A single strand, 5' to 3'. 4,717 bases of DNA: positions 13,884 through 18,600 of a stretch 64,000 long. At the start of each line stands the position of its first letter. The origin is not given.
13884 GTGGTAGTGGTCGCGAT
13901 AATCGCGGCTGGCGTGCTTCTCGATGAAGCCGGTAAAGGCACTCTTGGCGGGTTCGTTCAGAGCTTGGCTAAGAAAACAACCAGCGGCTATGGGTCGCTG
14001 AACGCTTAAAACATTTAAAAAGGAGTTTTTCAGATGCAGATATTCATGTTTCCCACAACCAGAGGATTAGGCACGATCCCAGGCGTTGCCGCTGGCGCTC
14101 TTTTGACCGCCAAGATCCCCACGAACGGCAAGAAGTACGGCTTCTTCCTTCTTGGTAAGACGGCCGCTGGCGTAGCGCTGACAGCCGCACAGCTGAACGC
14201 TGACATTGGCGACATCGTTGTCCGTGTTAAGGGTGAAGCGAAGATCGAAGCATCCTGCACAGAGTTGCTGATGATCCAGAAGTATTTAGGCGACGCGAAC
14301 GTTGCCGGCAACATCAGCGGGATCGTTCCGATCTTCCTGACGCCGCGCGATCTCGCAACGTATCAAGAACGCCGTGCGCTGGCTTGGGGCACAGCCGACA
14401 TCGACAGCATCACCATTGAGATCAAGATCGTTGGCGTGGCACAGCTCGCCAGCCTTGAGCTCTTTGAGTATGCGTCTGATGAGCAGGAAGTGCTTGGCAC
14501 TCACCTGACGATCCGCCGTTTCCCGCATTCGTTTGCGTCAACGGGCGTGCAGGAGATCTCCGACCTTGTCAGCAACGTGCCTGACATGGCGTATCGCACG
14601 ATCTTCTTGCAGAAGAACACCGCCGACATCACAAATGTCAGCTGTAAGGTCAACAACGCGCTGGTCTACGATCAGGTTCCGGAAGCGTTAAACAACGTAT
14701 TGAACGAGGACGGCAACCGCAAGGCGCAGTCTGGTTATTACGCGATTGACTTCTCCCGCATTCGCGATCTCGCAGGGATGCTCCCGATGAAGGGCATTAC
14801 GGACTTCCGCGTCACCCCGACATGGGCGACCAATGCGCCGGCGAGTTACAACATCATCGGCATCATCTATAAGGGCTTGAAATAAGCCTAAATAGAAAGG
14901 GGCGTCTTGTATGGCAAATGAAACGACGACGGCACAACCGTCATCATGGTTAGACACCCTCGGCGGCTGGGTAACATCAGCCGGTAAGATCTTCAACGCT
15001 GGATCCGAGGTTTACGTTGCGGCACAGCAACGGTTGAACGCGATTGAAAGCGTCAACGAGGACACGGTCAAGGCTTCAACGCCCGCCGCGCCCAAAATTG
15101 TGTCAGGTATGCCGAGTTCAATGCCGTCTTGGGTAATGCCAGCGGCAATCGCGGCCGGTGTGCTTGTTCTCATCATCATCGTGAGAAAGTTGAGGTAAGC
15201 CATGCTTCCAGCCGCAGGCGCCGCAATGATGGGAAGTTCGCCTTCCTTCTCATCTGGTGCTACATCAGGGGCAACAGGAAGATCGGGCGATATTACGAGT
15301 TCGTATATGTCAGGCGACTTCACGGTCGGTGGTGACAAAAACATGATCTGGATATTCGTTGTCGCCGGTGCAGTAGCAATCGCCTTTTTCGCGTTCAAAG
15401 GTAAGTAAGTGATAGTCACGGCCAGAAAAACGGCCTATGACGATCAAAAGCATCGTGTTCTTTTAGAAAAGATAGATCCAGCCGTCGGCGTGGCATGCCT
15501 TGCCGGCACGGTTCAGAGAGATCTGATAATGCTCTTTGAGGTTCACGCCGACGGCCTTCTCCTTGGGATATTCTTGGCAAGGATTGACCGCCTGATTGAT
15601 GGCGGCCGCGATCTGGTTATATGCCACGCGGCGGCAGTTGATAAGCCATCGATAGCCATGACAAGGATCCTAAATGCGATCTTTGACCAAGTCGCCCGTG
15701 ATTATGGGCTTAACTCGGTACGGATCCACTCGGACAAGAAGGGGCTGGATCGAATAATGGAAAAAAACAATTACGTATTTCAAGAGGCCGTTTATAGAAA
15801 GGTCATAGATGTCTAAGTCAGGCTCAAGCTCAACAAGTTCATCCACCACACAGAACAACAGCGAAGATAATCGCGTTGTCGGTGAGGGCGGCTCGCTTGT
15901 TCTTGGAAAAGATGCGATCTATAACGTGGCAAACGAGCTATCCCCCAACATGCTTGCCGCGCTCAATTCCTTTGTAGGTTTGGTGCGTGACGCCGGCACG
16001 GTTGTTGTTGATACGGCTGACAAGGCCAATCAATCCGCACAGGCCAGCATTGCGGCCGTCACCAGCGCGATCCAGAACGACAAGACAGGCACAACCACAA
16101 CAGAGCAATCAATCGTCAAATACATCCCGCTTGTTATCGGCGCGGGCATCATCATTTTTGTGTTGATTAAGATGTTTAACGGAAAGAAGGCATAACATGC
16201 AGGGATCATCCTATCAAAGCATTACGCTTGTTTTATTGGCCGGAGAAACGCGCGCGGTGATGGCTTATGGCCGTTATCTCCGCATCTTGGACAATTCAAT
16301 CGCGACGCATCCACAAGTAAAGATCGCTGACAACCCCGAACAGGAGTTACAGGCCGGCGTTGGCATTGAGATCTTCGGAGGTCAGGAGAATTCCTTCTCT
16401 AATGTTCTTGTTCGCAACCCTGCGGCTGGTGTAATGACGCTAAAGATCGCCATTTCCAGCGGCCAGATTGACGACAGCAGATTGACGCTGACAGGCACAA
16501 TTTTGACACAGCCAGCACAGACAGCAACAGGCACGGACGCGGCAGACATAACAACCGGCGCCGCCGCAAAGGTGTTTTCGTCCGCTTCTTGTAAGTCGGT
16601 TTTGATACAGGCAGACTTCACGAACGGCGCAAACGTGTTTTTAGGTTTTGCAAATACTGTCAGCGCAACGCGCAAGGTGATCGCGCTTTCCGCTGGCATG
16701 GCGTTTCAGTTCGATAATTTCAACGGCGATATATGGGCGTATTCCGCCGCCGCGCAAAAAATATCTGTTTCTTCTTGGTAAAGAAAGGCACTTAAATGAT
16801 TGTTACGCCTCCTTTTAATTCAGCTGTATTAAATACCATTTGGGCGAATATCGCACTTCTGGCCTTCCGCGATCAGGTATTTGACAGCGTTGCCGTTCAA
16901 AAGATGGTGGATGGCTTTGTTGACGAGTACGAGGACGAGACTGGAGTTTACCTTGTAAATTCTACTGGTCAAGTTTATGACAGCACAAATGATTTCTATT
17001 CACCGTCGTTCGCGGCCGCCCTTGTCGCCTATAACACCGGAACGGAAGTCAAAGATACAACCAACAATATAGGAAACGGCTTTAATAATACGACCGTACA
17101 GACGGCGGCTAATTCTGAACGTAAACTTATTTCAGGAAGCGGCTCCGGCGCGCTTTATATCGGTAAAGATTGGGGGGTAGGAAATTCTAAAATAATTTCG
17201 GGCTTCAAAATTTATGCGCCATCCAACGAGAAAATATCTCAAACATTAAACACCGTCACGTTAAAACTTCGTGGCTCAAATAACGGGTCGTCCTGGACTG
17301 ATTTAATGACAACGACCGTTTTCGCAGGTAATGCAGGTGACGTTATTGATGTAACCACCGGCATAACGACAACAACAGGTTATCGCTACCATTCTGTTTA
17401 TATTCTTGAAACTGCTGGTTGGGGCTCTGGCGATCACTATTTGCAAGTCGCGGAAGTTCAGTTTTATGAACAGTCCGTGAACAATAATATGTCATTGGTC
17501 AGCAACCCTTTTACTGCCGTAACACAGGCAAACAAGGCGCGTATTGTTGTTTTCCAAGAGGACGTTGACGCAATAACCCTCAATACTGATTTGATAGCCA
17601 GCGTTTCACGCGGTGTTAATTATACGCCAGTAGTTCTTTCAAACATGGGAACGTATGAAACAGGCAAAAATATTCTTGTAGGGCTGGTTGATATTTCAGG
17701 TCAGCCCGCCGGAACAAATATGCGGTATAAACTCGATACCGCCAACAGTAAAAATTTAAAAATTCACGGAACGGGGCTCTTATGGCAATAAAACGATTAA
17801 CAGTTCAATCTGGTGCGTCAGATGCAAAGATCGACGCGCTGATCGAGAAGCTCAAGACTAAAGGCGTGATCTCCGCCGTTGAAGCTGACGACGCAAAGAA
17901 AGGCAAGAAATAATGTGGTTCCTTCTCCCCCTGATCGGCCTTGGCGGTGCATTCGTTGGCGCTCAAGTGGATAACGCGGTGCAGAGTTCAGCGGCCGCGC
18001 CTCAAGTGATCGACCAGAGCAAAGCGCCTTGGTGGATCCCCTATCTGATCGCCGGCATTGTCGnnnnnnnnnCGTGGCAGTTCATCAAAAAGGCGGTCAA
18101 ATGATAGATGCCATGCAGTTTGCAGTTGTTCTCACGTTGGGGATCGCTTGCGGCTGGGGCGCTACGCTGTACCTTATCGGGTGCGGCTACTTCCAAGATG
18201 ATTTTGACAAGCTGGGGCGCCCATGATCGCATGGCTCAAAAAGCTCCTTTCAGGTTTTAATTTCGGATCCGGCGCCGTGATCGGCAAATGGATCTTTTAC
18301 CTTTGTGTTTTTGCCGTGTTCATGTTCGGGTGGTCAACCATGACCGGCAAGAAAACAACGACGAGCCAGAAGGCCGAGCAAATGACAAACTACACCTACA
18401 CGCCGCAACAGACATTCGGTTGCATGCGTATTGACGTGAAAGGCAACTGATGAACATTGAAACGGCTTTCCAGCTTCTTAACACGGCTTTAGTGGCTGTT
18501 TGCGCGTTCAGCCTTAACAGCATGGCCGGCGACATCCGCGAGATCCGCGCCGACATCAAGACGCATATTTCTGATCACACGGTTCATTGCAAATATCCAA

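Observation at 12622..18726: Structural module dominated by tiny membrane proteins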

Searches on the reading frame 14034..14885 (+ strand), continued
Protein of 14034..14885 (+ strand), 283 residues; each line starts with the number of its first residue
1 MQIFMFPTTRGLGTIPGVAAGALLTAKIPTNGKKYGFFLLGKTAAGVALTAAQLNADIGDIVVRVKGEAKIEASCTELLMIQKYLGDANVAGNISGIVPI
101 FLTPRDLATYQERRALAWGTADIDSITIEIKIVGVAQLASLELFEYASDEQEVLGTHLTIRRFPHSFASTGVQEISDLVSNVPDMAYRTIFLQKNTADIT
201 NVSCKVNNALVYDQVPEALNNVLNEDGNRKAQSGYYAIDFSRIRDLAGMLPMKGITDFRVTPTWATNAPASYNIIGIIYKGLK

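Call 81: predict_structure(alignment_id=A9)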
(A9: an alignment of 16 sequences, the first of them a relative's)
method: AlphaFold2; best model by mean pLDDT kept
length: 283 residues; sequences in the alignment: 16
mean_pLDDT: 90.4   pTM: 0.88
mean pLDDT of the five models: 90.4, 90.3, 88.6, 87.7, 87.7
residues with pLDDT >= 90: 200; 70-90: 72; 50-70: 9; < 50: 2
segments of 3 or more residues with pLDDT < 50: none
pLDDT, mean of each block of 10 residues (from residue 1): 70 95 96 95 95 95 96 95 82 88 83 88 95 94 95 91 90 91 93 90 93 93 88 92 75 92 91 94 80
secondary structure, 60 per line:
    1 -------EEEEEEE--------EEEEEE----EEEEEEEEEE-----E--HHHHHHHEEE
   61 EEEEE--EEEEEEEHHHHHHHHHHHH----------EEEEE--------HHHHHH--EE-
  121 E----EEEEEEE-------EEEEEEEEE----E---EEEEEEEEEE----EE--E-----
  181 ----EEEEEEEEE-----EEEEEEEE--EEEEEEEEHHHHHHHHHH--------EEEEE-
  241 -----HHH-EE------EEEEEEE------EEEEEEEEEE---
elements in order: E8-14 E23-28 E33-42 H51-57 E58-65 E68-74 H75-86 E97-101 H110-115 E126-132 E140-148 E157-166 E185-193 E199-206 E209-216 H217-226 E235-239 E258-264 E271-280

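Call 85: fold_search(model_id=the predicted structure, library=pdb)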
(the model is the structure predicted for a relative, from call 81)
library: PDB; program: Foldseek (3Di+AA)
matches with E <= 10: 1096; with E <= 0.001: 112
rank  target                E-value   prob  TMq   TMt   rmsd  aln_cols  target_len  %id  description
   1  2vvf_A                8.5e-20  1.00  0.82  0.86   2.8       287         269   18  Crystal structure of the major capsid protein P2 from Bacteriophage PM2 (released 2008-09-16)
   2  2bbd_A                8.8e-12  1.00  0.69  0.61   5.7       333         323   15  Crystal Structure of the STIV MCP (released 2005-12-06)
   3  8h2i_bE               1.6e-11  1.00  0.59  0.44   7.6       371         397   13  Near-atomic structure of five-fold averaged PBCV-1 capsid (released 2022-11-16)
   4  6ncl_i7               2.9e-11  1.00  0.65  0.45   6.5       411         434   10  Near-atomic structure of icosahedrally averaged PBCV-1 capsid (released 2019-01-30)
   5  1m4x_A                4.6e-11  1.00  0.65  0.46   6.9       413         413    9  PBCV-1 virus capsid, quasi-atomic model (released 2002-12-04)
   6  8hif_U1               5.1e-11  1.00  0.64  0.42   8.9       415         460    8  One asymmetric unit of Singapore grouper iridovirus capsid (released 2023-04-19)
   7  6ncl_d2               6.1e-11  1.00  0.66  0.45   6.3       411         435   11  Near-atomic structure of icosahedrally averaged PBCV-1 capsid (released 2019-01-30)
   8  5tiq_B                6.1e-11  1.00  0.65  0.45   6.9       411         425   11  The Structure of the Major Capsid protein of PBCV-1 (released 2017-10-18)
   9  8h2i_bD               6.1e-11  1.00  0.62  0.46   6.8       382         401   10  Near-atomic structure of five-fold averaged PBCV-1 capsid (released 2022-11-16)
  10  3kk5_A                7.7e-11  1.00  0.62  0.45   7.8       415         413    9  Crystal structure of PBCV-1 VP54 fitted into a cryo-EM reconstruction of the virophage Sputnik (released 2009-11-17)
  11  8hif_H1               1.1e-10  1.00  0.60  0.40   9.4       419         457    9  One asymmetric unit of Singapore grouper iridovirus capsid (released 2023-04-19)
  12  8hif_M3               1.3e-10  1.00  0.62  0.41   8.9       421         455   10  One asymmetric unit of Singapore grouper iridovirus capsid (released 2023-04-19)
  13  8hif_A3               1.6e-10  1.00  0.59  0.39   9.1       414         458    9  One asymmetric unit of Singapore grouper iridovirus capsid (released 2023-04-19)
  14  8hif_Q3               2.3e-10  1.00  0.64  0.42   8.8       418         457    9  One asymmetric unit of Singapore grouper iridovirus capsid (released 2023-04-19)
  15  8h2i_aa               2.4e-10  1.00  0.63  0.44   7.0       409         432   10  Near-atomic structure of five-fold averaged PBCV-1 capsid (released 2022-11-16)
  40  1hx6_C                1.9e-08  1.00  0.64  0.51   6.7       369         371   12  P3, THE MAJOR COAT PROTEIN OF THE LIPID-CONTAINING BACTERIOPHAGE PRD1. (released 2001-01-24)
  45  1cjd_B                3.8e-08  1.00  0.65  0.51   6.8       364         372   12  THE BACTERIOPHAGE PRD1 COAT PROTEIN, P3, IS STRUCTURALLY SIMILAR TO HUMAN ADENOVIRUS HEXON (released 1999-09-20)
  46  1cjd_A                4.0e-08  1.00  0.62  0.50   7.0       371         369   11  THE BACTERIOPHAGE PRD1 COAT PROTEIN, P3, IS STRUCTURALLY SIMILAR TO HUMAN ADENOVIRUS HEXON (released 1999-09-20)
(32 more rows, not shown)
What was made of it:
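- The AF2 model has pLDDT 90.4 (call 81) and its best PDB match is PM2 P2 (E 8.5e-20, TM 0.82/0.86), followed by the STIV, PBCV-1 and PRD1 capsid proteins (call 85).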

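Call 86: find_related_loci(query=A9, collection=viral_contigs, flank=10000)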
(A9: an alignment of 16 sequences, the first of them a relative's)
Query A9 (283 aa) in viral_contigs; peptide patterns used: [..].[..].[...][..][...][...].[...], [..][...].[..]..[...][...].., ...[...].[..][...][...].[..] (x = any residue, [..] = any of these).
141 stretches matched a pattern, but none encodes a relative of the query by tblastn (E <= 1e-3).
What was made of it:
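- Tried and rejected: A scan with a capsid alignment found no relative (call 86).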

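Call 91: find_related_loci(query=A12, collection=metagenome_contigs, flank=10000)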
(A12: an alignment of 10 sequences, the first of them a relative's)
Query A12 (283 aa) in metagenome_contigs; peptide patterns used: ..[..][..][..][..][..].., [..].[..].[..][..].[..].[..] (x = any residue, [..] = any of these).
100 stretches matched a pattern; 2 encode a relative of the query (tblastn E <= 1e-3); 2 distinct loci.
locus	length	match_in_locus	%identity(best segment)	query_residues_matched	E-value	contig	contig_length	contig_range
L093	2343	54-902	92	1-283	0e+0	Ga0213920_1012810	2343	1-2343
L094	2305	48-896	77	2-283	4e-163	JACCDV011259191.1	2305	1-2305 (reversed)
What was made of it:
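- Tried and rejected: It found only two short contigs (call 91).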

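Call 108: search_protein_representatives(alignment_id=A12)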
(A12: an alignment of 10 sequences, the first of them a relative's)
Query: 10 sequences, 284 profile positions. Proteins with E-value up to 0.001 (for the whole library): 663; up to 1e-10: 336; up to 1e-30: 73. The best 150 are listed.
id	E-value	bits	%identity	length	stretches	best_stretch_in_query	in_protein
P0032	4.0e-117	406.8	-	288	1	2-283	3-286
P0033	7.8e-104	363.2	-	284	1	3-284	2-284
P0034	2.2e-86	305.9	-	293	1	13-282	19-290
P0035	9.1e-71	254.7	-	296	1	13-284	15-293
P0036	3.9e-70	252.6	-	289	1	13-283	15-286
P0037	1.5e-66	240.8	-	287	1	13-284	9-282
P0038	1.9e-65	237.2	-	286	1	5-283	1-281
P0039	6.3e-65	235.5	-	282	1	8-284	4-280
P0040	2.9e-63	230.1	-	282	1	12-283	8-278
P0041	8.5e-63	228.5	-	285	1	5-283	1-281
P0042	1.3e-61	224.6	-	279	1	13-282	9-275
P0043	3.6e-61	223.2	-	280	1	5-283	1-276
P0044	2.0e-60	220.7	-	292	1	5-279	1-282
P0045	2.1e-60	220.7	-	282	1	14-278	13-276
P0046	3.3e-60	220.1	-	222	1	63-283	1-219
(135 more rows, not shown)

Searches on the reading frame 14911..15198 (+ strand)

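Call 7: search_protein_families(library=phrogs, proteins=[window:14911-15198:+], max_evalue=0.1)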
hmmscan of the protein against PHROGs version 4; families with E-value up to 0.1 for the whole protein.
window:14911-15198:+ (95 aa): 1 family
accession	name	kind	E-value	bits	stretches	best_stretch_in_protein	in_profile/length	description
phrog_3736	-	unknown function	0.015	15.7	1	29-81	61-113/303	-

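Call 109: search_protein_families(library=pfam, proteins=[window:14911-15198:+], max_evalue=1)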
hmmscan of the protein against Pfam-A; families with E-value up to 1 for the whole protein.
window:14911-15198:+ (95 aa): 3 families
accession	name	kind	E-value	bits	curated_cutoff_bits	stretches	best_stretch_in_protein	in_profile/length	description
PF07411.17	DUF1508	-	0.0082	16.5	22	1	31-55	20-44/48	Domain of unknown function (DUF1508)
PF15205.11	PLAC9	-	0.081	13.9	27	1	28-54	13-39/74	Placenta-specific protein 9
PF04521.18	Viral_P18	-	0.099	12.9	25.9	1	38-90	7-59/137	ssRNA positive strand viral 18kD cysteine rich protein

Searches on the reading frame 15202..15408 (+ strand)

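Call 7: search_protein_families(library=phrogs, proteins=[window:15202-15408:+], max_evalue=0.1)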
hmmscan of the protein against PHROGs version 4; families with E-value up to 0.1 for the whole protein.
window:15202-15408:+ (68 aa): 1 family
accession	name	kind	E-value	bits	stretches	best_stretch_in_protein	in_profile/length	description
phrog_20640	-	unknown function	0.074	13.8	0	47-65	27-45/82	-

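Call 109: search_protein_families(library=pfam, proteins=[window:15202-15408:+], max_evalue=1)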
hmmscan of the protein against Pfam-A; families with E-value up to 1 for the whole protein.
window:15202-15408:+ (68 aa): 0 families

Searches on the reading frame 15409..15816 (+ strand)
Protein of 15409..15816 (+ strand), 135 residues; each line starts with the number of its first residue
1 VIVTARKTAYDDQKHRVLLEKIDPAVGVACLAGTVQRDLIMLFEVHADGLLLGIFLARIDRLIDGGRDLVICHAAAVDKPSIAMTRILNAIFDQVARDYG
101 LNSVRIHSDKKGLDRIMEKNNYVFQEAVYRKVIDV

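Call 7: search_protein_families(library=phrogs, proteins=[window:15409-15816:+], max_evalue=0.1)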
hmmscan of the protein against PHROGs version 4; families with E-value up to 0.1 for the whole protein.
window:15409-15816:+ (135 aa): 1 family
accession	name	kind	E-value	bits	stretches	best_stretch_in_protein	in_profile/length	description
phrog_38100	-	unknown function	0.0057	17.5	1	98-114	7-23/39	-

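Call 8: search_protein_families(library=pfam, proteins=[window:15409-15816:+], max_evalue=0.1)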
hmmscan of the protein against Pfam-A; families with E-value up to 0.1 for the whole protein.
window:15409-15816:+ (135 aa): 0 families

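Call 80: search_solved_structures(query=A10, max_evalue=10)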
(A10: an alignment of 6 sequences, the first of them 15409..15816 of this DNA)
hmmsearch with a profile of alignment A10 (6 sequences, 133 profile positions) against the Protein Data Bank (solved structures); distinct sequences matched with E-value up to 10: 2.
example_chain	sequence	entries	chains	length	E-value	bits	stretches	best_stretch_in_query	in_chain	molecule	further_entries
9arp_A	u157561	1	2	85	0.52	13.5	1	8-58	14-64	Transmembrane protein gp41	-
1on0_A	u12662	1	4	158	1.6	11.9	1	91-133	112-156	YycN protein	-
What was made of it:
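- Tried and rejected: The profile search against PDB gave only E 1.6 to a GNAT protein (call 80).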

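Call 104: search_protein_families(library=ncbifam, proteins=[window:15409-15816:+], max_evalue=0.05)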
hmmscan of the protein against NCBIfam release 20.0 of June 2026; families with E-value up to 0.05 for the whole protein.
window:15409-15816:+ (135 aa): 0 families

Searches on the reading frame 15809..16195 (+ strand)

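Call 7: search_protein_families(library=phrogs, proteins=[window:15809-16195:+], max_evalue=0.1)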
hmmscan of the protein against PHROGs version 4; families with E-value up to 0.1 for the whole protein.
window:15809-16195:+ (128 aa): 2 families
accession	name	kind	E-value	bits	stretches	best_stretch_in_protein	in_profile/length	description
phrog_32688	-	unknown function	0.047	12.8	1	26-91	651-715/1052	-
phrog_30715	-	unknown function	0.097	13.7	0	92-123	40-71/84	-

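Call 109: search_protein_families(library=pfam, proteins=[window:15809-16195:+], max_evalue=1)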
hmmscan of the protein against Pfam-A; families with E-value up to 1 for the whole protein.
window:15809-16195:+ (128 aa): 6 families
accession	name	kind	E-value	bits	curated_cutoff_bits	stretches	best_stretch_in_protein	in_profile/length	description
PF12769.12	PNTB_4TM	-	0.085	13.8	26.2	1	30-97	9-75/85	4TM region of pyridine nucleotide transhydrogenase, mitoch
PF15361.11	RIC3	-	0.09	13.6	28.9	1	66-124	40-97/146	Resistance to inhibitors of cholinesterase homologue 3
PF13479.12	AAA_24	-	0.091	13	27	1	26-92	31-96/195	AAA domain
PF16736.11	sCache_like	-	0.14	12.9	27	1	44-105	35-98/117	Single Cache-like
PF14131.11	DUF4298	-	0.17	12.4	27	1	14-45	47-78/87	Domain of unknown function (DUF4298)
PF00391.29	PEP-utilizers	-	0.26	11.4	23.1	1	40-95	8-63/72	PEP-utilising enzyme, mobile domain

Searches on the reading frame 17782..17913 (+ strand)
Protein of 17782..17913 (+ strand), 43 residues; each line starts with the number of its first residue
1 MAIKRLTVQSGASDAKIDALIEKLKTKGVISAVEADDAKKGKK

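Call 9: search_protein_families(library=phrogs, proteins=[window:17782-17913:+], max_evalue=0.1)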
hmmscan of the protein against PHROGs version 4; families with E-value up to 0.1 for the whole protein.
window:17782-17913:+ (43 aa): 0 families

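Call 109: search_protein_families(library=pfam, proteins=[window:17782-17913:+], max_evalue=1)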
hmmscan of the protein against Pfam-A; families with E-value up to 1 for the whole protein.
window:17782-17913:+ (43 aa): 2 families
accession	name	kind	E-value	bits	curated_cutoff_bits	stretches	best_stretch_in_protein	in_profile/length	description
PF21120.3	MCM_WH_arc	-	0.0039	17.6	26.1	1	6-30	30-54/63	Archaeal MCM, winged-helix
PF09675.16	Chlamy_scaf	-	0.14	12.7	25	1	6-36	21-51/134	Chlamydia-phage Chp2 scaffold (Chlamy_scaf)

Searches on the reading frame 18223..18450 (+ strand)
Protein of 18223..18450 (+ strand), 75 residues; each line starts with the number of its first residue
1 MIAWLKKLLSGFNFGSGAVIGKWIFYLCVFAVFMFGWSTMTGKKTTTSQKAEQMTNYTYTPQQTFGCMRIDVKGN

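Call 9: search_protein_families(library=phrogs, proteins=[window:18223-18450:+], max_evalue=0.1)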
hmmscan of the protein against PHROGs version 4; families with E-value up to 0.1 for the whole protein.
window:18223-18450:+ (75 aa): 1 family
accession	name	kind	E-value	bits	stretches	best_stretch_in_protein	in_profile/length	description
phrog_10510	-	unknown function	0.086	14.1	0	30-63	11-42/69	-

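Call 109: search_protein_families(library=pfam, proteins=[window:18223-18450:+], max_evalue=1)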
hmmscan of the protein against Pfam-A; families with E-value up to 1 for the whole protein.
window:18223-18450:+ (75 aa): 2 families
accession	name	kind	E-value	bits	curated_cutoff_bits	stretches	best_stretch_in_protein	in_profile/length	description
PF04186.18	FxsA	-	0.028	15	25.2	1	17-65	18-66/109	FxsA cytoplasmic membrane protein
PF10317.15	7TM_GPCR_Srd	-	0.033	13.8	22.8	1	24-70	127-173/292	Serpentine type 7TM GPCR chemoreceptor Srd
